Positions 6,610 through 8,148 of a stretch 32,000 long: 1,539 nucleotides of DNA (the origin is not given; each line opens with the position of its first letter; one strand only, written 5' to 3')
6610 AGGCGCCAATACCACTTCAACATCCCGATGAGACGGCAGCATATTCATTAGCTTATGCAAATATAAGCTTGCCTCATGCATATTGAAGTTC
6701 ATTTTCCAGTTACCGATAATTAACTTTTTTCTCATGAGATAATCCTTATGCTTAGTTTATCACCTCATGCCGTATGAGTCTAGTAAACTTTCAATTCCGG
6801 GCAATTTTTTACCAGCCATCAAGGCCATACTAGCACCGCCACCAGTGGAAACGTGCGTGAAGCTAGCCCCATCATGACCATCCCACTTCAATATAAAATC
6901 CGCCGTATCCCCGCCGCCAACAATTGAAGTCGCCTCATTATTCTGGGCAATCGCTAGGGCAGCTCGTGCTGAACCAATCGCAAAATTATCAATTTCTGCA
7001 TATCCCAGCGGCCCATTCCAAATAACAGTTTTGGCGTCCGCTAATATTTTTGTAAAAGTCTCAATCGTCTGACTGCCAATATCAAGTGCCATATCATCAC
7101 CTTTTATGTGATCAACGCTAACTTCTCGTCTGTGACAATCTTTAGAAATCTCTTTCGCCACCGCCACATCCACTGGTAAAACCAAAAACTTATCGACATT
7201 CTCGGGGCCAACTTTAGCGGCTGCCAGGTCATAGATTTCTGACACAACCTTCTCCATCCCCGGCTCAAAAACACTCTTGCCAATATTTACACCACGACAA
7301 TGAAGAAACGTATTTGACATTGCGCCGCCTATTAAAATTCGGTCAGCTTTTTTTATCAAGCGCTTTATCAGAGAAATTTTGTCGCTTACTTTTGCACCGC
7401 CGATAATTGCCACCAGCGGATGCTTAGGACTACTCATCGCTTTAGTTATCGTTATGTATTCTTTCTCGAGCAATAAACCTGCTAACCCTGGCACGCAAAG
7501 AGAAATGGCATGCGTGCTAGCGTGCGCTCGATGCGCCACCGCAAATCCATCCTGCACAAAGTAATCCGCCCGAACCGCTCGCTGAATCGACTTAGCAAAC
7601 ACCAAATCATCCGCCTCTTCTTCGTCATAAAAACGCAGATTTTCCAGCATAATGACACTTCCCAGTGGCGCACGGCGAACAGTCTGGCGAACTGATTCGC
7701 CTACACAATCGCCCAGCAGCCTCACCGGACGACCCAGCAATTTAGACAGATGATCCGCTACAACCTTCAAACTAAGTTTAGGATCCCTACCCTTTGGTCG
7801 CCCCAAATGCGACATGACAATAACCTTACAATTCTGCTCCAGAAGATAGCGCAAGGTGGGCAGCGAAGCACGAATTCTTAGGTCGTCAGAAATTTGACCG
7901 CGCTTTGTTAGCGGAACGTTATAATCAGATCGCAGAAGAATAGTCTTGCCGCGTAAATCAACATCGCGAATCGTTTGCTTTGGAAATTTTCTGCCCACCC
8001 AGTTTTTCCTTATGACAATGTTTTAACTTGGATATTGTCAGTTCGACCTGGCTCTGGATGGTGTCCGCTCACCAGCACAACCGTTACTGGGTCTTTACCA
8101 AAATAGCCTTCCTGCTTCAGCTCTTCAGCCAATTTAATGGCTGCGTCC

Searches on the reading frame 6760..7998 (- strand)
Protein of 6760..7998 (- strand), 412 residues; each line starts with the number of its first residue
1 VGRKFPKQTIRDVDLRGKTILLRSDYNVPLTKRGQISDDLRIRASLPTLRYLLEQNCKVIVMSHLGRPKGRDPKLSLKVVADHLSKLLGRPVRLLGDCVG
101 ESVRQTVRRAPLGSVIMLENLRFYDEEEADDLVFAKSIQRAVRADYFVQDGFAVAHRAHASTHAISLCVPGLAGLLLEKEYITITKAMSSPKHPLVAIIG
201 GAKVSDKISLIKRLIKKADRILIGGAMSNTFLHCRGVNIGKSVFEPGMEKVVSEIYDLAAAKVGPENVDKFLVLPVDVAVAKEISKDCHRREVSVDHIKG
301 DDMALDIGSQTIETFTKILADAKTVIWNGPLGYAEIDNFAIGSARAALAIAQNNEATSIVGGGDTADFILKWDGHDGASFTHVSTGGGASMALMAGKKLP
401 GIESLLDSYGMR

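Call 44: search_protein_families(library=pfam, proteins=[window:6760-7998:-], max_evalue=0.00001)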
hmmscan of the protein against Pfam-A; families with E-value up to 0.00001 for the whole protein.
window:6760-7998:- (412 aa): 1 family
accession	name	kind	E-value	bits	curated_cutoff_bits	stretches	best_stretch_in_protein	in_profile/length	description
PF00162.24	PGK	-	1.7e-132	442.5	27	1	10-397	1-379/379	Phosphoglycerate kinase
